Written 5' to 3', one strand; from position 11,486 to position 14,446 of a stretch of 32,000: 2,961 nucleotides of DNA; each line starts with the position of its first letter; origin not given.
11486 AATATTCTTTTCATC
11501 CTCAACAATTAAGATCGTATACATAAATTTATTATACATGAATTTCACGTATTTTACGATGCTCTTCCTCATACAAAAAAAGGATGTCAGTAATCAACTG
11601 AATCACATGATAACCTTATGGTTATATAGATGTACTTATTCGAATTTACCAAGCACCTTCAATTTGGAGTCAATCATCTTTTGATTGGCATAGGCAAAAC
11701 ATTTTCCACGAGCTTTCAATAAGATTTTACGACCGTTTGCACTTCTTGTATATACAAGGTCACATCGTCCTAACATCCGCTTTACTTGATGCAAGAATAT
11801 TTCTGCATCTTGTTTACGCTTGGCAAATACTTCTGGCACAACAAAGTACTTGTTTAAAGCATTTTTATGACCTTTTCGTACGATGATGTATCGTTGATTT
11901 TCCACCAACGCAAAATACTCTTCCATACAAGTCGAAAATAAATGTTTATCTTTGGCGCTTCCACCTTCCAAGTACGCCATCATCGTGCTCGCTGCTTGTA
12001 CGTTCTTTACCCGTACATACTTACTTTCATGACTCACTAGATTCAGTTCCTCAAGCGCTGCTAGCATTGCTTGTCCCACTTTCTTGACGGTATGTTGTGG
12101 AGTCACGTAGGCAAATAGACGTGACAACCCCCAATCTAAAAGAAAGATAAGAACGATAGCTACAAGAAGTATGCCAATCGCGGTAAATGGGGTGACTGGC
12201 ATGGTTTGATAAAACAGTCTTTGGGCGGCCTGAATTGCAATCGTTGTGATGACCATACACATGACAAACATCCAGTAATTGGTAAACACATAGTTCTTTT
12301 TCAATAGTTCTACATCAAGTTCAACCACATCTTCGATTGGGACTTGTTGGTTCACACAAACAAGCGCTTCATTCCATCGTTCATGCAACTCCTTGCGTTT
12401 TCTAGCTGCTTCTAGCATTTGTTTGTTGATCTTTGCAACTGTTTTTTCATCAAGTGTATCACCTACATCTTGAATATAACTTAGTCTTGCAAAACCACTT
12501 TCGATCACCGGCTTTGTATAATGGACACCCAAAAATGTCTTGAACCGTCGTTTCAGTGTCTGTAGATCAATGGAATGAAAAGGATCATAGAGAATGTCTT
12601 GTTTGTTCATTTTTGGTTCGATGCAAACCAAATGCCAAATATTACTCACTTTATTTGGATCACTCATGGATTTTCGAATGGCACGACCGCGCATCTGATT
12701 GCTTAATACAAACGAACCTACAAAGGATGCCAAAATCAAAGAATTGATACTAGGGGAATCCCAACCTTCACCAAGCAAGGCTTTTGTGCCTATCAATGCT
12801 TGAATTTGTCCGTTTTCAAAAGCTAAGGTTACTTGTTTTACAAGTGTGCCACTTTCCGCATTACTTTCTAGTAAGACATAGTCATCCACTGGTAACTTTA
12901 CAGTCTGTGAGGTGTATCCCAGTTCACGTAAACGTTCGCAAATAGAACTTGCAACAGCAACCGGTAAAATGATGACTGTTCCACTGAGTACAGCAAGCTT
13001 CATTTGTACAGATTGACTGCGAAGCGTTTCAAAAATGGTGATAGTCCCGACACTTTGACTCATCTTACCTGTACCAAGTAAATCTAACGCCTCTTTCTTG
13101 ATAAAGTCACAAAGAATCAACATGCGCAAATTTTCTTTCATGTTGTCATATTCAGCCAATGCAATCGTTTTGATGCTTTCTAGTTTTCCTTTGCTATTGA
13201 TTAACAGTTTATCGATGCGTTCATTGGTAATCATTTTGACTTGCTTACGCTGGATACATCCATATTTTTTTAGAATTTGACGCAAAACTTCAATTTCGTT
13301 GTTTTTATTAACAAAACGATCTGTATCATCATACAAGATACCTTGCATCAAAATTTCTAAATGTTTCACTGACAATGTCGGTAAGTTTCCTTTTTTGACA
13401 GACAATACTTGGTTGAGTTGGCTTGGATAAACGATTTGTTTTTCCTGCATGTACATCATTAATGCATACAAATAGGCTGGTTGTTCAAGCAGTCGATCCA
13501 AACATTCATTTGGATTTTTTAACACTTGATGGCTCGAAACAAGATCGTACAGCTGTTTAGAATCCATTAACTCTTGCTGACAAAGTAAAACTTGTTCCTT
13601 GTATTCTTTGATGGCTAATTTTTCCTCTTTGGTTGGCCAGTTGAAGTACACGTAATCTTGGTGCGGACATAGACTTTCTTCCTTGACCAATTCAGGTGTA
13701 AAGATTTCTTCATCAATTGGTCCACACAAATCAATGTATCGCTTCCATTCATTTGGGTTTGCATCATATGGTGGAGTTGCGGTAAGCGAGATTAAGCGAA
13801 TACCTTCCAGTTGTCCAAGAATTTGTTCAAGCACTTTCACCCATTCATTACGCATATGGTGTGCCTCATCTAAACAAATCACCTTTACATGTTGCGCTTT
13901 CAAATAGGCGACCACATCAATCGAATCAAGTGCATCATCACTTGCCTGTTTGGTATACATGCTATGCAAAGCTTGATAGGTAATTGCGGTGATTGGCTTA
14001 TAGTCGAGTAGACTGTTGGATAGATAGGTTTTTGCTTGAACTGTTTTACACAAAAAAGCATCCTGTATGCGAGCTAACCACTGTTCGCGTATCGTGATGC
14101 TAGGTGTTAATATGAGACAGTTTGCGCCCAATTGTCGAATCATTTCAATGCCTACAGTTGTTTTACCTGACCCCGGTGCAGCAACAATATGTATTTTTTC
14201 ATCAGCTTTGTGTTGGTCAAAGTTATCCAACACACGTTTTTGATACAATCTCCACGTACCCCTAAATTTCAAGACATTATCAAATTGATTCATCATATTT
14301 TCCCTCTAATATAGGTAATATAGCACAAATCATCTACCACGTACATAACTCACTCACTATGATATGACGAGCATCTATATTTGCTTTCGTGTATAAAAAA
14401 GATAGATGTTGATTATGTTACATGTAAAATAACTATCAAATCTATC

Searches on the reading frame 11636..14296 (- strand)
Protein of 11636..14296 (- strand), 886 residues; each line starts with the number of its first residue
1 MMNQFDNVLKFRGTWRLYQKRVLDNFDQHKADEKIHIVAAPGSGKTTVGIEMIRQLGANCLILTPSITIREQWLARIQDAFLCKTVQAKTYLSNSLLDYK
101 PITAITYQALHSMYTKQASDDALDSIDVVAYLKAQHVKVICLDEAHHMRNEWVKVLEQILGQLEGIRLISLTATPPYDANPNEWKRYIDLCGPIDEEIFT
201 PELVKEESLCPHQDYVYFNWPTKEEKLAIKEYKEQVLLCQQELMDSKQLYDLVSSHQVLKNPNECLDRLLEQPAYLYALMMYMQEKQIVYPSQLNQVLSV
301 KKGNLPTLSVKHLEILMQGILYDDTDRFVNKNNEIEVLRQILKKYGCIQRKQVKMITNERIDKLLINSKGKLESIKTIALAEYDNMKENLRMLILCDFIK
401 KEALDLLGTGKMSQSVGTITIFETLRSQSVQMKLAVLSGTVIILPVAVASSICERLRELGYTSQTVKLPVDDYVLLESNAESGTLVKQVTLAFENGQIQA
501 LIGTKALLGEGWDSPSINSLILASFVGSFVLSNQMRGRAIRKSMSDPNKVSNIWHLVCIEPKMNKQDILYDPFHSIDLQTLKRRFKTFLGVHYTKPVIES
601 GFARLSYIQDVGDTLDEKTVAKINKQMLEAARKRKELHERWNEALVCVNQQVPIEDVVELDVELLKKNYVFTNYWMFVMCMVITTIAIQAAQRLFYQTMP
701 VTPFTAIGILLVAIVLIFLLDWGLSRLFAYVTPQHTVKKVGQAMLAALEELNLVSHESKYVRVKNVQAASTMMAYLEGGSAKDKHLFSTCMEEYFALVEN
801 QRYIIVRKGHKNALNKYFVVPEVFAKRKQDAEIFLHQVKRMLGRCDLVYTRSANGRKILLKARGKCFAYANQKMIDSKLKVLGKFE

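Call 3: search_protein_families(library=pfam, proteins=[window:11636-14296:-], max_evalue=0.01)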
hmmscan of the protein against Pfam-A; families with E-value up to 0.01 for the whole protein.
window:11636-14296:- (886 aa): 6 families
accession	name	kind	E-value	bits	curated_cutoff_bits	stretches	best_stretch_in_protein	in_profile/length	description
PF04851.21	ResIII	-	5.9e-19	69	22.5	1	14-176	3-163/164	Type III restriction enzyme, res subunit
PF00270.35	DEAD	-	8.2e-14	52.1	26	1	18-177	3-162/167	DEAD/DEAH box helicase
PF00176.29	SNF2-rel_dom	-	6.6e-06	25.9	24.9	1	59-177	53-165/290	SNF2-related domain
PF13401.12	AAA_22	-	0.00015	22.5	27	1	36-160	9-108/130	AAA domain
PF09848.15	SLFN-g3_helicase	-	0.00015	21.6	24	1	40-150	9-93/354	Schlafen group 3, DNA/RNA helicase domain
PF00271.37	Helicase_C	-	0.0043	17.7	23.5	0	489-542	57-109/110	Helicase conserved C-terminal domain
